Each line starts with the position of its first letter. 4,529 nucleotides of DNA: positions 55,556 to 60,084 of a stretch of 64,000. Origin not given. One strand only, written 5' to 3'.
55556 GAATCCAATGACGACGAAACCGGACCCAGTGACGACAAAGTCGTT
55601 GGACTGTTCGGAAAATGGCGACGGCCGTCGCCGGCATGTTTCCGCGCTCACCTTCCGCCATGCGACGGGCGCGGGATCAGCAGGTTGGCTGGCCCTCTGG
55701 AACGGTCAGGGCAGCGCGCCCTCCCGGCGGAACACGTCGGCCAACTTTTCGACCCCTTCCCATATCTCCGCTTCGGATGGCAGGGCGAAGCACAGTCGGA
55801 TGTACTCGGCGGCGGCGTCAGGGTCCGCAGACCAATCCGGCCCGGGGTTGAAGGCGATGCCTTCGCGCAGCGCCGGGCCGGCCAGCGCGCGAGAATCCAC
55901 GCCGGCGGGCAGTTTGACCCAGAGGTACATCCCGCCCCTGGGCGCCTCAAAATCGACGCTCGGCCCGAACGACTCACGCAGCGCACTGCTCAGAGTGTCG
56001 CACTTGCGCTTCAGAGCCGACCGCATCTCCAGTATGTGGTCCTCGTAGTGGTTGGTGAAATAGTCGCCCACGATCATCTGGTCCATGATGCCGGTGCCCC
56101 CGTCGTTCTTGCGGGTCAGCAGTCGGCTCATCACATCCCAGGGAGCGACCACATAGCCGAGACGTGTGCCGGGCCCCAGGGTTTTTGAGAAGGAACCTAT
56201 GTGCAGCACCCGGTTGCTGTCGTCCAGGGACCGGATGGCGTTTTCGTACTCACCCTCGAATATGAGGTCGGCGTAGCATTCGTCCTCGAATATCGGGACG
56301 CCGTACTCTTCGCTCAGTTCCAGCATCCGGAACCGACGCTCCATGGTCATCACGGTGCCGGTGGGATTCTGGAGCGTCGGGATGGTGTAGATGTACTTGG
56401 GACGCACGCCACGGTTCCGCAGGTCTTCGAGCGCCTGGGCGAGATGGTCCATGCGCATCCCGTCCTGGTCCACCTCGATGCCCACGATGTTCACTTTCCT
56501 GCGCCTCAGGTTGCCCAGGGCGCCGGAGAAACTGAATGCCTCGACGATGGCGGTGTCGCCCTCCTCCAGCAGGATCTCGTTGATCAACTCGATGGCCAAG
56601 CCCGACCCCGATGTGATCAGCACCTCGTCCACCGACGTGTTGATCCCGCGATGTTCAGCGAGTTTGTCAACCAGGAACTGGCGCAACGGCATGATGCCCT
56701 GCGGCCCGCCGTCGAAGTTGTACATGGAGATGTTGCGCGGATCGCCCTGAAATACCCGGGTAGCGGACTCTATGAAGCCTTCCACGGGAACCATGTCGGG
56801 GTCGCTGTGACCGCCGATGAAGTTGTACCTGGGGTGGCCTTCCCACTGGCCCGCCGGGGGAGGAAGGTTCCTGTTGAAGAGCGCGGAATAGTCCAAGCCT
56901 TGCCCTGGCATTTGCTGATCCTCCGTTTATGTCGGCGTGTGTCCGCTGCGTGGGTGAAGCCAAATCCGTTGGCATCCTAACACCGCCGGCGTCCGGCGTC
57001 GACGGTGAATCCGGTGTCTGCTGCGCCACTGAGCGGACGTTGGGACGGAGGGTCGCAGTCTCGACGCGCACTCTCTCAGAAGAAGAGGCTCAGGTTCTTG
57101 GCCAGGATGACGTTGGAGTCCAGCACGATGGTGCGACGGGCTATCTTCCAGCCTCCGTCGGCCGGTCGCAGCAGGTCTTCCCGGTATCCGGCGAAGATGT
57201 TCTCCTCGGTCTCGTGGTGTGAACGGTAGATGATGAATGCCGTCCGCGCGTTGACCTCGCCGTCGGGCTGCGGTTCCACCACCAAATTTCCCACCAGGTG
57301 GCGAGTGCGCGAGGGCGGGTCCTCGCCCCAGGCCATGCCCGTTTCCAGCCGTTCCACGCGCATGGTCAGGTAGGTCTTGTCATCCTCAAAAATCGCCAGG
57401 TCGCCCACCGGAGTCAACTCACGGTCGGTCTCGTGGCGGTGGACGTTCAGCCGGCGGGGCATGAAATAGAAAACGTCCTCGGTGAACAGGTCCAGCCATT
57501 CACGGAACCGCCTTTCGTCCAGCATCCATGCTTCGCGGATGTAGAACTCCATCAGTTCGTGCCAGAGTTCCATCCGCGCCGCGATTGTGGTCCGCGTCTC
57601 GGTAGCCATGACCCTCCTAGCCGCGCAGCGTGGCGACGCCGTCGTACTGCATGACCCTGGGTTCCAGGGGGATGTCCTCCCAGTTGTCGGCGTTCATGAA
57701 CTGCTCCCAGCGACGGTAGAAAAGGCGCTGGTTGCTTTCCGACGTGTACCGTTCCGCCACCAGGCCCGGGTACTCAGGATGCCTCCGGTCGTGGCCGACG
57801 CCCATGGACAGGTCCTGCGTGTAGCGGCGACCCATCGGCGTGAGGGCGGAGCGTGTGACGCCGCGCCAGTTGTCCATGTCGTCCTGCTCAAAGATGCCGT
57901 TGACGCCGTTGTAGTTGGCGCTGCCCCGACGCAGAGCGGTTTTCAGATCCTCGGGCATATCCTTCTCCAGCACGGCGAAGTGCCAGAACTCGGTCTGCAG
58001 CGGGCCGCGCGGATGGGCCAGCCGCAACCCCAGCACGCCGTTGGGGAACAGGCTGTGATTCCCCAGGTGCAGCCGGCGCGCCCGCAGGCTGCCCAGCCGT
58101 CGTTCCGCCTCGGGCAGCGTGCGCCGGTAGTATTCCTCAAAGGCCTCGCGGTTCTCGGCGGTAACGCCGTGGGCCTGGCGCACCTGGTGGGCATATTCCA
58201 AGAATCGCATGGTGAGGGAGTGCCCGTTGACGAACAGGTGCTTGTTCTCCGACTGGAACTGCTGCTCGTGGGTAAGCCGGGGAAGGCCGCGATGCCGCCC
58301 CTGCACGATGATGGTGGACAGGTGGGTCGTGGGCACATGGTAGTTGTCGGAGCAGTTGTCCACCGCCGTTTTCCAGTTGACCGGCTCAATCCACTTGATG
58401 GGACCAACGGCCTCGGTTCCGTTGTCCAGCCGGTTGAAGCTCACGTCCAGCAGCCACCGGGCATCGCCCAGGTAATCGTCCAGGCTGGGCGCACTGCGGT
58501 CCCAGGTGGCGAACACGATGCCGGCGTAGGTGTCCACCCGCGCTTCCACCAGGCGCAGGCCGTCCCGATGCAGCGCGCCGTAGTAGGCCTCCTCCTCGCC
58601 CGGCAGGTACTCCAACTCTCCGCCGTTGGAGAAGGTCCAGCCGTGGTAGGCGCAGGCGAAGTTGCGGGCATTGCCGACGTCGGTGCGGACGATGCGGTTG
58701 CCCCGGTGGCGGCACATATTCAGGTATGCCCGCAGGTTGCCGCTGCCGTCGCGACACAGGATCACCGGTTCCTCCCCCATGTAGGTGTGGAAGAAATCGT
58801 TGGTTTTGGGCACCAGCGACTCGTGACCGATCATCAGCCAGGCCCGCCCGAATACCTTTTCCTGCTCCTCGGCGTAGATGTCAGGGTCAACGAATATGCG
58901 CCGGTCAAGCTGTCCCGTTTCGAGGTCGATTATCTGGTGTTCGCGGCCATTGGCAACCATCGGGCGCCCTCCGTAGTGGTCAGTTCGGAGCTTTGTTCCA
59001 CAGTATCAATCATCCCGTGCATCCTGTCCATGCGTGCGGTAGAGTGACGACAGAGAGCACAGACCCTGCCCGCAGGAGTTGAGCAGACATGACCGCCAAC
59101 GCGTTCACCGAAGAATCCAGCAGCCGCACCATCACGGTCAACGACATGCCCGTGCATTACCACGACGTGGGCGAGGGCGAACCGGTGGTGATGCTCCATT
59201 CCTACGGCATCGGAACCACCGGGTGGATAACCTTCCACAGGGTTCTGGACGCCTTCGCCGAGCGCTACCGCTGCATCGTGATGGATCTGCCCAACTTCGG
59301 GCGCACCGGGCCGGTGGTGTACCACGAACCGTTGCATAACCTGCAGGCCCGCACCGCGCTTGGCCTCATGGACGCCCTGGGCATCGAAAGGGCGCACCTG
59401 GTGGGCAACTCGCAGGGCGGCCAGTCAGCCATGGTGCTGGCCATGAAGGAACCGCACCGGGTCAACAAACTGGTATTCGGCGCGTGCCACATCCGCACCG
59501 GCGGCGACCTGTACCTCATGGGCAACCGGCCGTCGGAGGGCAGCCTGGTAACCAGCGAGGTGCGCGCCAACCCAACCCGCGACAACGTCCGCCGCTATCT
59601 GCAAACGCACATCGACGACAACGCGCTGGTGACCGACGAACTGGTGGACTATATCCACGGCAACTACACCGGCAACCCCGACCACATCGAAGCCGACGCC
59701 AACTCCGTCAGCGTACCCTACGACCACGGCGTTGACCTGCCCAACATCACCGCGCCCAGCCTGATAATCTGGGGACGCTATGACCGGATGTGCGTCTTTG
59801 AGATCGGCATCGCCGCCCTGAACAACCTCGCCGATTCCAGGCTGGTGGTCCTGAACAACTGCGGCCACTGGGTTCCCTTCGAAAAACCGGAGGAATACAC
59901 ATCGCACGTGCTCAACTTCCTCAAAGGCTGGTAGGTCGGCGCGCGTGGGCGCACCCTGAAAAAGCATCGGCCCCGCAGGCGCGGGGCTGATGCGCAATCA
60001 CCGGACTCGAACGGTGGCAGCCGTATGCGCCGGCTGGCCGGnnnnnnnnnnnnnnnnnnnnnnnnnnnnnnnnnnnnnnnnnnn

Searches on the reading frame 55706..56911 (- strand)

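Call 48: search_protein_families(library=pfam, proteins=[window:55706-56911:-], max_evalue=0.00001)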
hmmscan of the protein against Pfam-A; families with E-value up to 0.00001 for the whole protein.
window:55706-56911:- (401 aa): 2 families
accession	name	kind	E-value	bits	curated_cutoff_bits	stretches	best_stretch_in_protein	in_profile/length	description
PF00155.27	Aminotran_1_2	-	5e-29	102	19.7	1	70-390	41-361/361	Aminotransferase class I and II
PF12897.13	Asp_aminotransf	-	7e-06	25.5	27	0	139-391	145-406/421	Aspartate amino-transferase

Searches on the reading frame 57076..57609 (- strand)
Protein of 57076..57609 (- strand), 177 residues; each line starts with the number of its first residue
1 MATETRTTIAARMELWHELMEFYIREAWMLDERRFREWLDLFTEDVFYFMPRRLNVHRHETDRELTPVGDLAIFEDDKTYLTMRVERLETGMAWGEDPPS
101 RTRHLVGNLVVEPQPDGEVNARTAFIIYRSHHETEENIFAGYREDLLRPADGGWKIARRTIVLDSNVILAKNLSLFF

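Call 48: search_protein_families(library=pfam, proteins=[window:57076-57609:-], max_evalue=0.00001)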
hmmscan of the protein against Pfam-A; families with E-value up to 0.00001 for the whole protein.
window:57076-57609:- (177 aa): 2 families
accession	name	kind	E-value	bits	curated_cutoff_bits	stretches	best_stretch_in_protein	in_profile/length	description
PF00866.24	Ring_hydroxyl_B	-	8.5e-43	146.3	27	1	25-169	1-143/144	Ring hydroxylating beta subunit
PF13577.12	SnoaL_4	-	9.7e-11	42.2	24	1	17-160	7-126/126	SnoaL-like domain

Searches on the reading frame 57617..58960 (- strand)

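Call 48: search_protein_families(library=pfam, proteins=[window:57617-58960:-], max_evalue=0.00001)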
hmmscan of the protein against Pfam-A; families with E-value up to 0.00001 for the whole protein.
window:57617-58960:- (447 aa): 2 families
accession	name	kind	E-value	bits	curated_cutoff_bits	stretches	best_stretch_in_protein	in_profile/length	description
PF00355.32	Rieske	-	3e-16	59.5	20.3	1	41-124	2-83/88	Rieske [2Fe-2S] domain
PF00848.25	Ring_hydroxyl_A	-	5.1e-16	59.6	24.9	1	172-422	13-206/208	Ring hydroxylating alpha subunit (catalytic domain)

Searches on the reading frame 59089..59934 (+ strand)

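Call 48: search_protein_families(library=pfam, proteins=[window:59089-59934:+], max_evalue=0.00001)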
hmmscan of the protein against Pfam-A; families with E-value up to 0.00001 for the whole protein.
window:59089-59934:+ (281 aa): 2 families
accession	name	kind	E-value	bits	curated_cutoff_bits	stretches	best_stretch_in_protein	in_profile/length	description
PF00561.26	Abhydrolase_1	-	4.5e-22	79.4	25.8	1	32-130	2-99/245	alpha/beta hydrolase fold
PF12697.13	Abhydrolase_6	-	3.9e-17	64.1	26.3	1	33-270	1-214/217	Alpha/beta hydrolase family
